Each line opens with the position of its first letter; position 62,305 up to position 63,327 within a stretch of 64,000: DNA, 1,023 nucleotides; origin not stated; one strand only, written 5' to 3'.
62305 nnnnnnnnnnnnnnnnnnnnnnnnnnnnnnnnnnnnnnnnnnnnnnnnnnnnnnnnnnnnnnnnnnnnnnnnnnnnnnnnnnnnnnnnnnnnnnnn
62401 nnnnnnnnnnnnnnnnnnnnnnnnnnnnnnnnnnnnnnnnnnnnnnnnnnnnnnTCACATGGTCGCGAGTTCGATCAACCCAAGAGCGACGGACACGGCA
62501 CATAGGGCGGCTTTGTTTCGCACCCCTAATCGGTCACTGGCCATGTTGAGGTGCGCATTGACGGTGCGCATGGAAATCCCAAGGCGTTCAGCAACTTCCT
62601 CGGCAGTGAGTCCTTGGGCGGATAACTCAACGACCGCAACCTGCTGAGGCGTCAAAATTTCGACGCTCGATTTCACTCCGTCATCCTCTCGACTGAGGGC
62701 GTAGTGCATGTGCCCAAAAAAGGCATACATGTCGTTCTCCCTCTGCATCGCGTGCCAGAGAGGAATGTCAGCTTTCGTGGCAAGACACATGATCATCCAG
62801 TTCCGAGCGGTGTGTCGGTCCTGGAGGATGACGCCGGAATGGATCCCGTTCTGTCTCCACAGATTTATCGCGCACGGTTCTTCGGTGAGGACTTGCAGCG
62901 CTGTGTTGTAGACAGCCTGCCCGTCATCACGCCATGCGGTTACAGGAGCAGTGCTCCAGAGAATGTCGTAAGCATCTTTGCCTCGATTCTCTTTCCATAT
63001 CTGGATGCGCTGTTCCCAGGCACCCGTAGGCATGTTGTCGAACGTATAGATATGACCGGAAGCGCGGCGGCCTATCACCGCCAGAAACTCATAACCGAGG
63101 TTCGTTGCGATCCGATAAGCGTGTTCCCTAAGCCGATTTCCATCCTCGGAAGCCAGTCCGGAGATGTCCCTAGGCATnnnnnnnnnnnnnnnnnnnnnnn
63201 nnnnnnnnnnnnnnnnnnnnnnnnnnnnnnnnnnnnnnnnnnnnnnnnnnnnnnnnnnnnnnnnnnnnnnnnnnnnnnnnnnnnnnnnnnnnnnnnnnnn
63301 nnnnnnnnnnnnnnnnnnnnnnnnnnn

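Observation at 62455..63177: Phage-borne LuxR-type receptor homologue (autoinducer-binding domain plus LuxR HTH)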

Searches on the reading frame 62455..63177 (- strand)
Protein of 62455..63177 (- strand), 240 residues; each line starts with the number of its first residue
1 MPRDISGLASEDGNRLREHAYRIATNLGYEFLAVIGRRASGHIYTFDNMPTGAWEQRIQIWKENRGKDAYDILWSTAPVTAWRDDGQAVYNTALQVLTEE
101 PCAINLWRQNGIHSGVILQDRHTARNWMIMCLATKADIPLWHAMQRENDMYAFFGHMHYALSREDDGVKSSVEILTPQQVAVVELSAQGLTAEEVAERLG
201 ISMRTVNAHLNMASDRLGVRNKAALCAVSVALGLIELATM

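Call 3: search_protein_families(library=pfam, proteins=[window:62458-63177:-], max_evalue=1)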
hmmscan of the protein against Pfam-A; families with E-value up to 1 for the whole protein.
window:62458-63177:- (240 aa): 26 families (the best 25 are shown)
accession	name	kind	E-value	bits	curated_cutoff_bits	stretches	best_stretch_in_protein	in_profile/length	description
PF00196.25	GerE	-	5.1e-12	45.7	23.5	1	174-226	2-54/57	Bacterial regulatory proteins, luxR family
PF08281.18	Sigma70_r4_2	-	2.4e-07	30.7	25.7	1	173-214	9-51/54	Sigma-70, region 4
PF13384.12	HTH_23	-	3.1e-06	27.3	24.6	1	181-207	9-35/50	Homeodomain-like domain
PF07638.17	Sigma70_ECF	-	2.2e-05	24.9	21.1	1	168-217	130-179/185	ECF sigma factor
PF12840.13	HTH_20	-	7.1e-05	23.1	27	1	185-211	13-40/51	Helix-turn-helix domain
PF04545.22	Sigma70_r4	-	0.0004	20.3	24.1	1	175-217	5-48/50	Sigma-70, region 4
PF13551.12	HTH_29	-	0.0016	18.9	28.1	1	181-211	3-34/64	Winged helix-turn helix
PF04967.18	HTH_10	-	0.0025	18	23.1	1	190-216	24-50/53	HTH DNA binding domain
PF01381.28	HTH_3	-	0.0036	17.7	23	1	187-207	7-27/55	Helix-turn-helix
PF20432.4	Xre-like-HTH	-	0.0049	17.6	25.8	1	181-217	14-50/63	Antitoxin Xre-like helix-turn-helix domain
PF13412.12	HTH_24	-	0.0061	16.6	21.9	1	189-211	17-39/48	Winged helix-turn-helix DNA-binding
PF12728.13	HTH_17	-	0.0088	16.7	27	1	190-208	2-20/51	Helix-turn-helix domain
PF24657.1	DUF7646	-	0.011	16.1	27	1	187-223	28-64/85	Domain of unknown function (DUF7646)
PF08279.18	HTH_11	-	0.019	15.3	25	1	186-210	11-36/55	HTH domain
PF14493.12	HTH_40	-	0.027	15.2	27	1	184-211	7-34/89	Helix-turn-helix domain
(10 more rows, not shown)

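Call 4: search_protein_families(library=ncbifam, proteins=[window:62458-63177:-], max_evalue=1)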
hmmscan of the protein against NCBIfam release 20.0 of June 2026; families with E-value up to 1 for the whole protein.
window:62458-63177:- (240 aa): 50 families (the best 25 are shown)
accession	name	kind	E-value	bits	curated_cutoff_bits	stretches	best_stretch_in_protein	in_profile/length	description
NF050132.1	TransRegAbsR2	equivalog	1.6e-08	33.8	850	1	175-225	531-581/582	LuxR family transcriptional regulator AbsR2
NF052366.1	photon_PedR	equivalog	5.9e-08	32.8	120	1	176-233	4-61/74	photosynthetic electron transport-dependent transcriptional regulator PedR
NF047403.1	TransRegVisR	equivalog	1.4e-07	31.2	300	1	164-235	148-219/220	transcriptional regulator VisR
TIGR03541.1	reg_near_HchA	equivalog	1.2e-06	28.2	215.6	1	165-233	162-230/232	PA1136 family autoinducer-binding transcriptional regulator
TIGR02985.1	Sig70_bacteroi1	subfamily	1.5e-06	28.5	126.4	1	168-217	108-158/162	RNA polymerase sigma-70 factor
NF011896.0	PRK15369.1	equivalog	2.5e-06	27.2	242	1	161-235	136-210/211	two component system response regulator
NF041830.1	RR_TF_ErdR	exception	2.7e-06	27.3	390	1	159-223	135-199/213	response regulator transcription factor ErdR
NF040749.1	tetrathio_RR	equivalog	6.9e-06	25.9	290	1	164-226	123-185/191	tetrathionate respiration response regulator TtrR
NF052445.1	RespRegMctR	equivalog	1.2e-05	24.9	300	1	169-232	139-202/205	two-component system response regulator MctR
TIGR03020.2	EpsA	equivalog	1.3e-05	24.9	170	1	167-224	183-240/247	XrtB/PEP-CTERM-associated transcriptional regulator EpsA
TIGR02937.1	sigma70-ECF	superfamily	3.2e-05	23.6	42.9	1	157-217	100-161/165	sigma-70 family RNA polymerase sigma factor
NF010444.1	PRK13870.1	equivalog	6.4e-05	22.5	250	1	111-235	109-234/234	autoinducer-binding transcriptional regulator TraR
NF007403.0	PRK09935.1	equivalog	6.6e-05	22.6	271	1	140-224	113-199/210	fimbria biosynthesis transcriptional regulator FimZ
TIGR02999.1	Sig-70_X6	subfamily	0.00015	21.7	126.15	1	174-215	134-176/183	ECF-type sigma factor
NF007685.0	PRK10360.1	equivalog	0.00021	21.2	258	1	174-225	137-188/196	response regulator transcription factor UhpA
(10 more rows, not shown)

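Call 5: search_solved_structures(query=window:62458-63177:-, max_evalue=1, show_alignments=3)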
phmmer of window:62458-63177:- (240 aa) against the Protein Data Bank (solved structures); distinct sequences matched with E-value up to 1: 44.
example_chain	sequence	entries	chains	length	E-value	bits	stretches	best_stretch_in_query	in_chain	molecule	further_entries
8a5r_AAA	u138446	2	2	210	1.6e-06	31.3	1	170-234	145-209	Light-activated DNA-binding protein EL222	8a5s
3p7n_A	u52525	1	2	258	3e-06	30.5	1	170-233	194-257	Sensor histidine kinase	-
8vd6_A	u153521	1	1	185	4.3e-06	29.9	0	182-207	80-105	CAP REPEAT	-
1fse_A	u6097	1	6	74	4.5e-05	26.6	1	171-236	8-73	GERE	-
7r3g_B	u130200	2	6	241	0.00019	24.5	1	175-235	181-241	Regulatory protein RhlR | PROSS optimized variant of RhlR with 75 mutations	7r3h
1h0m_A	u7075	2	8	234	0.00066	22.8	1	110-232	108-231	Transcriptional activator protein TraR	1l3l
3clo_A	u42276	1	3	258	0.0014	21.7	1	117-230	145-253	Transcriptional regulator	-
1p4w_A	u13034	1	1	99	0.003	20.6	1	174-227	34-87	rcsB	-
4y13_A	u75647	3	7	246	0.0033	20.5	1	126-235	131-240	Transcriptional regulator of ftsQAZ gene cluster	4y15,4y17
4lfu_A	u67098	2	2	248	0.0047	20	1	130-235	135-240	Regulatory protein SdiA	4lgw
4wt0_B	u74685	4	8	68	0.005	19.9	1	174-227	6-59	Response regulator receiver domain protein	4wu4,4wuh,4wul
1je8_A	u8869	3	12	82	0.0055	19.8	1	168-222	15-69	Nitrate/Nitrite Response Regulator Protein NARL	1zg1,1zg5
4ldz_A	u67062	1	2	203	0.0056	19.7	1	168-224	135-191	Transcriptional regulatory protein DesR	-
2krf_A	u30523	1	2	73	0.0077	19.3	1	171-228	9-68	Transcriptional regulatory protein comA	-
3ulq_B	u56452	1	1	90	0.008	19.2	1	170-228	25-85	Transcriptional regulatory protein ComA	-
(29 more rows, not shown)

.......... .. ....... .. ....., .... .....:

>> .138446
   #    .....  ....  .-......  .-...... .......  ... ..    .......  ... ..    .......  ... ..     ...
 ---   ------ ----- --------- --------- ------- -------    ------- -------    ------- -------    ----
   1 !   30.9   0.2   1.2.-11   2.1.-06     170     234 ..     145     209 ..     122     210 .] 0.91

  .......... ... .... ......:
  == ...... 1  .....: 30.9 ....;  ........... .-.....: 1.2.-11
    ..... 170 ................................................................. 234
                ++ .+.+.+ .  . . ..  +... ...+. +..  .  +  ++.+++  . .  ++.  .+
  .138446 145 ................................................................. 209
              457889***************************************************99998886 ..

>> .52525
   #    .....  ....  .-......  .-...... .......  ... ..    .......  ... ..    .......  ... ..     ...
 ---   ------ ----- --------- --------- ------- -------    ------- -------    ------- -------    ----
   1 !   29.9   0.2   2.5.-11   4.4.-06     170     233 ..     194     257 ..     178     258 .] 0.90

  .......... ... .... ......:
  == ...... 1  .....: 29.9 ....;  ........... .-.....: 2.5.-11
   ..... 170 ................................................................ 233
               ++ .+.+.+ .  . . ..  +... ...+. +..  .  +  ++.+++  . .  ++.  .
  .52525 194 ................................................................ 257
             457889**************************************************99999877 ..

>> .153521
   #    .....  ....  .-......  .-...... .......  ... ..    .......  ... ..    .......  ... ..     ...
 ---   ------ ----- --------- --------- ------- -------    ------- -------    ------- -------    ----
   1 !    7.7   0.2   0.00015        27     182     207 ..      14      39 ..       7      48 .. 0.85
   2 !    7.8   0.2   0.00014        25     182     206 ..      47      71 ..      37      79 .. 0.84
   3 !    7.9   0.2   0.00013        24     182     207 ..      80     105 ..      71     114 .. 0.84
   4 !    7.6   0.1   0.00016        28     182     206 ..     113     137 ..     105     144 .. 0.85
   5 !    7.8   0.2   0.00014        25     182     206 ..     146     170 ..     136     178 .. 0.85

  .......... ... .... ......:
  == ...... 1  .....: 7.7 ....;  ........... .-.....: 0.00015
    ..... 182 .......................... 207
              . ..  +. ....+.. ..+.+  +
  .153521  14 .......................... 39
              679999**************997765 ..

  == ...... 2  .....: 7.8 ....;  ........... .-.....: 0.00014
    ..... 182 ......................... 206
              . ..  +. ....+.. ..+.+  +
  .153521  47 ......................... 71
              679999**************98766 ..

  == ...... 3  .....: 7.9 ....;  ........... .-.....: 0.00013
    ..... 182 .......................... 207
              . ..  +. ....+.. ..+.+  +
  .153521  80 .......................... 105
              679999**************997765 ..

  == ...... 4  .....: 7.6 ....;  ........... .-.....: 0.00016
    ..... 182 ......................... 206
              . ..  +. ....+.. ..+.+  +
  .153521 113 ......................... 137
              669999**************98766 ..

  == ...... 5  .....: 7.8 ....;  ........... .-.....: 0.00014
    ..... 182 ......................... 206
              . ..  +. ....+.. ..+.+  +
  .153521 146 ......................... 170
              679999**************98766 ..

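Call 6: find_homologous_proteins(query=window:62458-63177:-, max_evalue=0.001)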
Query window:62458-63177:- (240 aa): 1 proteins with E <= 0.001 among 1592 candidates.
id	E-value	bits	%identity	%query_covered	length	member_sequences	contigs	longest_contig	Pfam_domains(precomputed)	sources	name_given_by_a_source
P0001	6.7e-145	499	90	100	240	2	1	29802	PF13384.13,PF00196.26,PF08281.19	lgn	-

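Call 11: search_protein_families(library=phrogs, proteins=[window:62458-63177:-], max_evalue=0.001)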
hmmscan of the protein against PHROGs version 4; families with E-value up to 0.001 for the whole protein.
window:62458-63177:- (240 aa): 4 families
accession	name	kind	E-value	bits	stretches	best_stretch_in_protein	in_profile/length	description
phrog_3282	-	transcription regulation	1.4e-11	45.5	1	175-238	48-111/158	sigma factor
phrog_664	-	DNA, RNA and nucleotide metabolism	5.3e-06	27.4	1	167-210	77-121/210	DNA binding protein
phrog_10300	-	transcription regulation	1.4e-05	26.2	1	175-235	121-181/182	transcriptional regulator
phrog_3855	-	DNA, RNA and nucleotide metabolism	2.3e-05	25.8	1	176-214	66-104/115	HTH DNA binding protein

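Call 12: search_dna_similar(query=window:62458-63177:-, collection=phages, mode=protein, max_evalue=0.01, max_rows=25)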
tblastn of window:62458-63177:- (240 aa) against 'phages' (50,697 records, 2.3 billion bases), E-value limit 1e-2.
Records with a match: 16; places in all: 16; records where one place covers at least 80% of the query: 0.
Best place of each record, by identity: <60% 16.
By first word of the organism name: Vibrio 6; Pseudomonas 3; Synechococcus 2; Acinetobacter 2; Bacteriophage 1; Bacteroides 1; Nostoc 1.
By host as written in the record: - 3; Vibrio parahaemolyticus MCCC 1A16298 2; Vibrio alginolyticus 2; Vibrio parahaemolyticus 2; Pseudomonas aeruginosa 2; Synechococcus sp. 1; Synechococcus sp. PCC 7002 1; Bacteroides salyersiae BSC162 1; and 2 more.
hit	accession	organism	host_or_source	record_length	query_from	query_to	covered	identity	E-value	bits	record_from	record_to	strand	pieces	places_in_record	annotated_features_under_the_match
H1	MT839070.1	Bacteriophage sp.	human fecal samples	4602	125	235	46%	30.1%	2e-3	45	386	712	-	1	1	record has no annotation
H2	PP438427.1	Synechococcus phage Ssp-JY37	Synechococcus sp.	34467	175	237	26%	49.2%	8e-6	52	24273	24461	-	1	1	hypothetical protein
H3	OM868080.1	Synechococcus phage Yong-L1-251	Synechococcus sp. PCC 7002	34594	175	237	26%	49.2%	8e-6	52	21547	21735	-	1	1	hypothetical protein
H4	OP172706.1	Bacteroides phage BS162P1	Bacteroides salyersiae BSC162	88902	131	231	42%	29.4%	5e-4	47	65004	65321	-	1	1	hypothetical protein (x2)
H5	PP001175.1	Vibrio phage vB_VpaS_PGA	Vibrio parahaemolyticus MCCC 1A16298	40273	172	240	29%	39.1%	1e-5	52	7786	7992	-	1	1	hypothetical protein (x2)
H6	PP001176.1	Vibrio phage vB_VpaS_PGB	Vibrio parahaemolyticus MCCC 1A16298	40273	172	240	29%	39.1%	1e-5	52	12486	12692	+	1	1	hypothetical protein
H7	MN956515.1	Vibrio phage V039C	Vibrio alginolyticus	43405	172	240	29%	36.2%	2e-4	48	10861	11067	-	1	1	hypothetical protein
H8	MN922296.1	Vibrio phage phiV039C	Vibrio alginolyticus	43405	172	240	29%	36.2%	2e-4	48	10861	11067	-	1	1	hypothetical protein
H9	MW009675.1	Vibrio phage vB_VpP_BT-1011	Vibrio parahaemolyticus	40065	174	240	28%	37.3%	5e-4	47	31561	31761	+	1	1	hypothetical protein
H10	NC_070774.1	Vibrio phage vB_VpP_BT-1011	Vibrio parahaemolyticus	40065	174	240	28%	37.3%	5e-4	47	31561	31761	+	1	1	hypothetical protein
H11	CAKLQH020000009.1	Acinetobacter phage MD-2021a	not known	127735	175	235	25%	37.7%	1e-3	45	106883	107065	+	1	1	sdiA: DNA-binding transcriptional activator SdiA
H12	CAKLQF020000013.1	Acinetobacter phage MD-2021a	not known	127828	175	235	25%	37.7%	1e-3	45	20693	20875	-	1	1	sdiA: DNA-binding transcriptional activator SdiA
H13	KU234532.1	Nostoc phage N1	Nostoc sp. PCC7210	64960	175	228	23%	40.7%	7e-3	43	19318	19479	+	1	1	LuxR regulatory protein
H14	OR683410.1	Pseudomonas phage Sirocco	Pseudomonas aeruginosa 188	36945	175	223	20%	40.8%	2e-3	45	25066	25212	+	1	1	DNA-binding helix turn helix domain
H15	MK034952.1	Pseudomonas phage Dobby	Pseudomonas aeruginosa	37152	175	223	20%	40.8%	3e-3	44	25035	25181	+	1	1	LuxR family transcriptional regulator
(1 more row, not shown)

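Call 15: find_encoding_contigs(protein=P0001, flank=10000, max_places=5)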
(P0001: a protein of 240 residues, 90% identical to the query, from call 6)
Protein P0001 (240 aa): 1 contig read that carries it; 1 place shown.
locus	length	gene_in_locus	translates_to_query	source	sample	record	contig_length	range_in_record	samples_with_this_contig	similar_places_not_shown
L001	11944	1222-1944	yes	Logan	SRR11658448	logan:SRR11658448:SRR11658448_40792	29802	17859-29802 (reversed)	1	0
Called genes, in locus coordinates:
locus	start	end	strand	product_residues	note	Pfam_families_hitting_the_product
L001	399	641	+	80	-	-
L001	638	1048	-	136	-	-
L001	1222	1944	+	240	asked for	PF00196:GerE, PF08281:Sigma70_r4_2 (weak), PF13384:HTH_23 (weak)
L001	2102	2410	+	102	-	-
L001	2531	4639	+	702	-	PF06213:CobT (weak), PF11775:CobT_C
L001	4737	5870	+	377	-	PF07728:AAA_5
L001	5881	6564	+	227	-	-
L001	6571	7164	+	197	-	-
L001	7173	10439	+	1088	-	PF02811:PHP, PF07733:DNA_pol3_alpha, PF17657:DNA_pol3_finger, PF14579:HHH_6, PF03167:UDG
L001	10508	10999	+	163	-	-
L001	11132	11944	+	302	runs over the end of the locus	PF08804:gp32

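Call 23: find_homologous_proteins(query=window:62458-63177:-, max_evalue=10)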
Query window:62458-63177:- (240 aa): 8 proteins with E <= 10 among 1592 candidates.
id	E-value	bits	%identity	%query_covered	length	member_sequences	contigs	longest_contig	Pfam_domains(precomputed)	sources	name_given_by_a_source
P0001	6.7e-145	499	90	100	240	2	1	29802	PF13384.13,PF00196.26,PF08281.19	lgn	-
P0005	1.6e-1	30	38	28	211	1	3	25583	PF13384.13,PF00196.26,PF08281.19,PF00072.31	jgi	jgi:DNA-binding NarL/FixJ family response regulator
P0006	6.8e-1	28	38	27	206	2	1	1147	PF13384.13,PF00196.26,PF04545.23,PF08281.19,PF00072.31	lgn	-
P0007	1.2e+0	27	40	26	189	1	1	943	PF00196.26,PF04545.23,PF08281.19,PF00072.31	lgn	-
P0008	2.3e+0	26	39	26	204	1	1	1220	PF00196.26,PF04545.23,PF08281.19,PF00072.31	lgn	-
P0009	4.5e+0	25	35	31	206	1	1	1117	PF13384.13,PF00196.26,PF04545.23,PF08281.19,PF00072.31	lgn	-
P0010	5.3e+0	25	37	26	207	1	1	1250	PF00196.26,PF04545.23,PF08281.19,PF00072.31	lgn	-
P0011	6.1e+0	25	39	26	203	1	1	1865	PF00196.26,PF04545.23,PF08281.19,PF00072.31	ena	-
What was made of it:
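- The closest HTH sequences belong to NarL/FixJ response regulators (call 23).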
